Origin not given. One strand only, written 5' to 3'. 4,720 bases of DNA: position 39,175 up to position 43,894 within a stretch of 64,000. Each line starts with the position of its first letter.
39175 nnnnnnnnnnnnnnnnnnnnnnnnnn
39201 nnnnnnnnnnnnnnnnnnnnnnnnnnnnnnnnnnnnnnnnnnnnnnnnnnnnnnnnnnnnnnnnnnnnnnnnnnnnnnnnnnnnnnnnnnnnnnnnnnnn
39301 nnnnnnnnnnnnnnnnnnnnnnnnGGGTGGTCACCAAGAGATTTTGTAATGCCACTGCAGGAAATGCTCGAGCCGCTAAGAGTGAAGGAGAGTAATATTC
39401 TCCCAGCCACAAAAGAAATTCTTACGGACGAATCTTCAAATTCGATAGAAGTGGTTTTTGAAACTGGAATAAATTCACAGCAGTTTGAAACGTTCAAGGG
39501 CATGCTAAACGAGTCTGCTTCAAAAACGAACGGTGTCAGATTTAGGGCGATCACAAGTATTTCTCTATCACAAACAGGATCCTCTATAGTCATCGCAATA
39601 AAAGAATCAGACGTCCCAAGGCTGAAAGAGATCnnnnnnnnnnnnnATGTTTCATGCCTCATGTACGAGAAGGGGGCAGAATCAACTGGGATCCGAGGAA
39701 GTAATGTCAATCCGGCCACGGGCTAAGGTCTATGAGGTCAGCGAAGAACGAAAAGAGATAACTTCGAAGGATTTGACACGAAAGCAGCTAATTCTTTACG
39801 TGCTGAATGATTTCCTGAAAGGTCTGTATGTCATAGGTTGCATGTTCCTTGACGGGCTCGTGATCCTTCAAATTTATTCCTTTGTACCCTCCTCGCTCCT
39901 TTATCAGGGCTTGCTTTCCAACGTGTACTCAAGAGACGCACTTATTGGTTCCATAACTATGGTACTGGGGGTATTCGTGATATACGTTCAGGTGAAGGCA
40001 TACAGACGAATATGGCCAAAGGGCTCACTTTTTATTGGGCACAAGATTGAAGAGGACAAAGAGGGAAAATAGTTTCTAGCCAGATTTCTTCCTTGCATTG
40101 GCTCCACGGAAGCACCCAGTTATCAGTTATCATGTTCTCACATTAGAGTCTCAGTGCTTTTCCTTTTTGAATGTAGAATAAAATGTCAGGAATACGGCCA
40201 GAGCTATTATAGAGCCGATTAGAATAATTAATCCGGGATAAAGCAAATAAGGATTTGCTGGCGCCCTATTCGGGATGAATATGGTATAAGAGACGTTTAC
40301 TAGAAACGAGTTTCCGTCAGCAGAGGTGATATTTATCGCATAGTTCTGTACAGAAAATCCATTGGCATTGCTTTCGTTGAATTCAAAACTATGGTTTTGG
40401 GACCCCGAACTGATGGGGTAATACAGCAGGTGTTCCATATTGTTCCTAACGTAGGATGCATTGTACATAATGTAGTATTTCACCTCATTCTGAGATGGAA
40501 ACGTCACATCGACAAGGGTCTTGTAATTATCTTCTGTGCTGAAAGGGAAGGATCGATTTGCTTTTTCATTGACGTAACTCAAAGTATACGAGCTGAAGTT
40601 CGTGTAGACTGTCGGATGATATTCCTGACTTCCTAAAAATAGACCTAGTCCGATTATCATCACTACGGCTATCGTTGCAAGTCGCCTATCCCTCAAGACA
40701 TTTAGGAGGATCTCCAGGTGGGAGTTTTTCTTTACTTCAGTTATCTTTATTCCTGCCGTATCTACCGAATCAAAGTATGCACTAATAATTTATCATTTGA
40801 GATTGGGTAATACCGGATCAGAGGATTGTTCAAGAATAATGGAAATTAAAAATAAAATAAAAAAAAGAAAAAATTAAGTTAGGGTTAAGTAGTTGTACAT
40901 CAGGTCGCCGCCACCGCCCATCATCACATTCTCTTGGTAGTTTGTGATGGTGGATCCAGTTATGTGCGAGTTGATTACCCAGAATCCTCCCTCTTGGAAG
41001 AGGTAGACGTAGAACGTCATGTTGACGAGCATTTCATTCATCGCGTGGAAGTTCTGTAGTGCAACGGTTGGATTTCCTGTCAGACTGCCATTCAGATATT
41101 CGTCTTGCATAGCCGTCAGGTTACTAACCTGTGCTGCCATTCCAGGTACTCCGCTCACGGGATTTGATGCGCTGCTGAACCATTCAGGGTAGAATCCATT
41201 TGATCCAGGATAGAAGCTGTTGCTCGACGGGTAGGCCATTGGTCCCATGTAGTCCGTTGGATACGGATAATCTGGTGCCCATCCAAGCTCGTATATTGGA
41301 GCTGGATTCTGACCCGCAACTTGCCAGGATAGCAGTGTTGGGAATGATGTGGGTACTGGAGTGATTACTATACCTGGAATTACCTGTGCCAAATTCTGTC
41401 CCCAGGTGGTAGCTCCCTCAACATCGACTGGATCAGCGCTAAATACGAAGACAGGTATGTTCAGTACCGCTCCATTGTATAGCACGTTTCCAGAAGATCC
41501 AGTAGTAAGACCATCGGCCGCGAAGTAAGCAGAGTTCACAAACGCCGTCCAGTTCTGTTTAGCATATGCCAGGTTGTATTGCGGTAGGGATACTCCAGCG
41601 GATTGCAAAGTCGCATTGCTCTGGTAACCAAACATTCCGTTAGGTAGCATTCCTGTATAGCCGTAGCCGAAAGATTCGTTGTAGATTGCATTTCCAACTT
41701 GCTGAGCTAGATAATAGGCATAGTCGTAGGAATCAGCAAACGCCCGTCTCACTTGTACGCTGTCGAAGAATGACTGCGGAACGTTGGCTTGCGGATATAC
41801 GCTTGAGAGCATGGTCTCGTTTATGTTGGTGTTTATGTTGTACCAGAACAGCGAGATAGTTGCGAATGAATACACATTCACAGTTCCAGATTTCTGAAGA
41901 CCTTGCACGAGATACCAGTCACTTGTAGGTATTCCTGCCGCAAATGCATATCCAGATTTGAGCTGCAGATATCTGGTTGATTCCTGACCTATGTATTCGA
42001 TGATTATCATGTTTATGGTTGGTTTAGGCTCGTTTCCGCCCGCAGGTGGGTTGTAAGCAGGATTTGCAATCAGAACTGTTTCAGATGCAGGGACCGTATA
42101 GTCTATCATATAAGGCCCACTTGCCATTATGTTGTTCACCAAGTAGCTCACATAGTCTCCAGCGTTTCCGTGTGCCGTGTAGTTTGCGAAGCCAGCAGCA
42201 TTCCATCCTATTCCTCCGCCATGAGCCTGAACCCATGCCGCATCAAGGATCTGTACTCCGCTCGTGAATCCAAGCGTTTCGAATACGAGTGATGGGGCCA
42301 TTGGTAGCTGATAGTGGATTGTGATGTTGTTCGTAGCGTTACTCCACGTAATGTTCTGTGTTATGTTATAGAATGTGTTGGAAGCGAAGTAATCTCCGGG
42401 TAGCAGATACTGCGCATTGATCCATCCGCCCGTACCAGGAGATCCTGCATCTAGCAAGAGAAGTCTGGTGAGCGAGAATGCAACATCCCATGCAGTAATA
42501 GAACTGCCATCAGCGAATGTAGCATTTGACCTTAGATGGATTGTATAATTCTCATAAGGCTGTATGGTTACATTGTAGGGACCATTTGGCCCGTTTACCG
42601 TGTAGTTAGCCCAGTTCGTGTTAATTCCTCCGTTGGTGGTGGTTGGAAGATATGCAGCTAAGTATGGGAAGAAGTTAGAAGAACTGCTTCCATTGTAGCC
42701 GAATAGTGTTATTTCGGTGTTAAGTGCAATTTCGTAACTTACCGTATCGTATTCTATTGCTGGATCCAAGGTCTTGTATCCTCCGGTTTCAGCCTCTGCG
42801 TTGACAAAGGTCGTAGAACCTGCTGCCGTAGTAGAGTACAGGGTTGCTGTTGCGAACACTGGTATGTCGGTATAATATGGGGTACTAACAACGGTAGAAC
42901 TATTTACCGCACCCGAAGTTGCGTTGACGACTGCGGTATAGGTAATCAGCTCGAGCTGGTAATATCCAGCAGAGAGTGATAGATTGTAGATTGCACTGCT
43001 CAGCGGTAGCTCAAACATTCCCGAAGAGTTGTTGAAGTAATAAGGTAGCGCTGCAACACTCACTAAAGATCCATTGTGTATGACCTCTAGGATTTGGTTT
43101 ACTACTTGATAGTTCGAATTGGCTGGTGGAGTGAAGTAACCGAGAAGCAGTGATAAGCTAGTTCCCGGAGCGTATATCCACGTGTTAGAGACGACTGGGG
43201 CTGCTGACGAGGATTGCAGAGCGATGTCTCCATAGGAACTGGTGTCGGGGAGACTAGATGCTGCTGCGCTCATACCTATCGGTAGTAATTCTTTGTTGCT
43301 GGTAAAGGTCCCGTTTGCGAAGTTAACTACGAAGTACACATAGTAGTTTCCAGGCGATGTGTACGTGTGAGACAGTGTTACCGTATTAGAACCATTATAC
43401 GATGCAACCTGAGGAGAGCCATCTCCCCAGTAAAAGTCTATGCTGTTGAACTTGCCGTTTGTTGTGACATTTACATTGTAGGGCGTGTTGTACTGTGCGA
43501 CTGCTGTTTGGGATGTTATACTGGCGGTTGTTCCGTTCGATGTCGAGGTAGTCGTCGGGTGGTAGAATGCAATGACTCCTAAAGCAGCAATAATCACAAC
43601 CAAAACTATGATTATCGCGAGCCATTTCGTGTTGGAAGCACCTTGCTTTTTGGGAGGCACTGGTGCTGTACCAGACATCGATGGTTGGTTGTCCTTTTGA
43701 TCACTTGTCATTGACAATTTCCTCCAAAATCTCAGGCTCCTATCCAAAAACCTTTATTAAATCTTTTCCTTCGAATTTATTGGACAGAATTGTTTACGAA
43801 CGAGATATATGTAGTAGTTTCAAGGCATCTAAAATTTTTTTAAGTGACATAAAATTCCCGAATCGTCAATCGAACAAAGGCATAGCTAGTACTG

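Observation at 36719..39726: Opp/Dpp ATPases with large insertions; the OppF insertion splits the conserved C-terminal cysteine motif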

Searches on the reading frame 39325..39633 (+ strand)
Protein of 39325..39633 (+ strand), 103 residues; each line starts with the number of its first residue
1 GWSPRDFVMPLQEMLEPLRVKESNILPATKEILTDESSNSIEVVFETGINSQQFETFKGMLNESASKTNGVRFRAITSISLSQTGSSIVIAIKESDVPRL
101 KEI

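Call 13: search_protein_families(library=pfam, proteins=[window:39325-39633:+], max_evalue=10)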
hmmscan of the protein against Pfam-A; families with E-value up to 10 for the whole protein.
window:39325-39633:+ (103 aa): 1 family
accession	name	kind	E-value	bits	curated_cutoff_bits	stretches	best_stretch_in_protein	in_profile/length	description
PF21384.2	Cas3_I-F_Cas2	-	0.16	12.6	27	1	23-74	11-62/79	CRISPR-associated nuclease/helicase Cas3, I-F/YPEST, Cas2 domain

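Call 29: search_solved_structures(query=A3, max_evalue=10)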
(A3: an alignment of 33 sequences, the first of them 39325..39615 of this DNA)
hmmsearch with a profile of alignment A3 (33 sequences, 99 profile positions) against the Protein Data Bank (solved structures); distinct sequences matched with E-value up to 10: 6.
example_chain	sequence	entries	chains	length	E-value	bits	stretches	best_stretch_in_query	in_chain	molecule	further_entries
3qhb_A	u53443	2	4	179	0.14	16.1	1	5-64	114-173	Symerythrin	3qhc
3sid_A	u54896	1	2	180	0.14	16.1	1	5-64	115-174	Symerythrin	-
4ams_A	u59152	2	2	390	0.38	14.6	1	22-64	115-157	MG662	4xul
5eri_A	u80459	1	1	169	1.8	12.5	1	28-72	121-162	MarR family transcriptional regulator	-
7tmv_A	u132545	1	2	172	1.9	12.4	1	16-70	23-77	Putative structural protein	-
2qjc_A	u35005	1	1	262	2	12.3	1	53-81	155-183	Diadenosine tetraphosphatase, putative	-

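Call 35: search_protein_representatives(alignment_id=A3)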
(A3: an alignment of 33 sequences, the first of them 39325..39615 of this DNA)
Query: 33 sequences, 99 profile positions. Proteins with E-value up to 0.001 (for the whole library): 18; up to 1e-10: 10; up to 1e-30: 0. The best 18 are listed.
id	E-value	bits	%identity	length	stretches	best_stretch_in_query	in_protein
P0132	6.1e-30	119.9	-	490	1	1-99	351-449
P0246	2.2e-29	118.1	-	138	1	1-98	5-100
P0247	4.6e-28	113.9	-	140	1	1-99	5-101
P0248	6.3e-27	110.2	-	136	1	1-99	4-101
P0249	1.5e-19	86.5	-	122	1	14-98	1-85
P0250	5.5e-17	78.3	-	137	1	5-99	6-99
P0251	1.4e-16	77.1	-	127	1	14-99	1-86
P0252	2.0e-13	66.9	-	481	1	1-98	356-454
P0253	3.5e-13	66.1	-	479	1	1-97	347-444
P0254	5.3e-13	65.6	-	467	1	1-98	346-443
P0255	8.2e-10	55.3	-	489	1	1-97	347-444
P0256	1.0e-09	55.0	-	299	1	1-86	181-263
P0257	1.4e-08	51.4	-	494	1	1-97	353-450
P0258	1.3e-07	48.3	-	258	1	1-84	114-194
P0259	6.1e-07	46.1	-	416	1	1-92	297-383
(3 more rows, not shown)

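Call 59: search_protein_families(library=ncbifam, proteins=[window:39325-39633:+], max_evalue=10)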
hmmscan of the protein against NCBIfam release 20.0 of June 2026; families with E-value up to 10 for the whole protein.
window:39325-39633:+ (103 aa): 0 families

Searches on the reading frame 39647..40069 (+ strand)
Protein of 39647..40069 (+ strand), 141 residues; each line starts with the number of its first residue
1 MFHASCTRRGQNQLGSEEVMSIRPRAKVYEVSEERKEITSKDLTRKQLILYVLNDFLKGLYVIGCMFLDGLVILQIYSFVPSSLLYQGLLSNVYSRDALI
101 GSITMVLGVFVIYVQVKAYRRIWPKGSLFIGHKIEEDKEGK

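Call 3: search_protein_families(library=pfam, proteins=[window:39647-40069:+], max_evalue=0.01)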
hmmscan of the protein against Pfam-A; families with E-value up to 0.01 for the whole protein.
window:39647-40069:+ (141 aa): 0 families

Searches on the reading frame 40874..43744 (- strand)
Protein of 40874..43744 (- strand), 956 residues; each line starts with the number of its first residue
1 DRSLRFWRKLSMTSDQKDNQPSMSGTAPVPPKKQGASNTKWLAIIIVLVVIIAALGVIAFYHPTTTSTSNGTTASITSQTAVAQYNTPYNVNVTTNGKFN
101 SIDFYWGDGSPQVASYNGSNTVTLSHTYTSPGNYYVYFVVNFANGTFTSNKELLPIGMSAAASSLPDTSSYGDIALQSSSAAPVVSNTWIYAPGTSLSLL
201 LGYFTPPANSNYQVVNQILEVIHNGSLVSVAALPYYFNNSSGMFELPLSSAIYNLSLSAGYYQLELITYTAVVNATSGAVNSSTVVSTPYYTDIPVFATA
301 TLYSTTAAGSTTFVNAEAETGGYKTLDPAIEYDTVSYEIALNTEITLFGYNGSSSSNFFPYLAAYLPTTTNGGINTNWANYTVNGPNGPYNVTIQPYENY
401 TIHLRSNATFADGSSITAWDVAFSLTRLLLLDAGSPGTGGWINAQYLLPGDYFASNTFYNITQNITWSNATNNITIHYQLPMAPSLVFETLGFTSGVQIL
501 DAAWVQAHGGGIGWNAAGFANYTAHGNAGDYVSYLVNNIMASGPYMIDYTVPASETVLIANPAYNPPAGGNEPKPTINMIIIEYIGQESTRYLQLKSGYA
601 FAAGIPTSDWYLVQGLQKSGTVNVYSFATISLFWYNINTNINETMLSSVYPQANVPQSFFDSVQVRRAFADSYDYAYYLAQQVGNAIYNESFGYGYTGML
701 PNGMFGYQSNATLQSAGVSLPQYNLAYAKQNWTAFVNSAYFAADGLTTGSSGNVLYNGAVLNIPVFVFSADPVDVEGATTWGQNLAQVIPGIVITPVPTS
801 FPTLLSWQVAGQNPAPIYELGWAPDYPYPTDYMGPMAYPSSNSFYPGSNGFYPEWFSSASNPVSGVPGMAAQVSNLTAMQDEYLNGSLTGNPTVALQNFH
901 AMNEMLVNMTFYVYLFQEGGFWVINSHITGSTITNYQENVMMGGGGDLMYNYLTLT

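Call 3: search_protein_families(library=pfam, proteins=[window:40874-43744:-], max_evalue=0.01)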
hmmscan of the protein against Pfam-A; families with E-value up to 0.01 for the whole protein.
window:40874-43744:- (956 aa): 2 families
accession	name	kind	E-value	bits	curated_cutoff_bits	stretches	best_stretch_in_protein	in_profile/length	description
PF00496.27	SBP_bac_5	-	2.3e-34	119.5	32.4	1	399-842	18-366/368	Bacterial extracellular solute-binding proteins, family 5 Middle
PF18911.6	PKD_4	-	0.00046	20.6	27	1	87-150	20-78/85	PKD domain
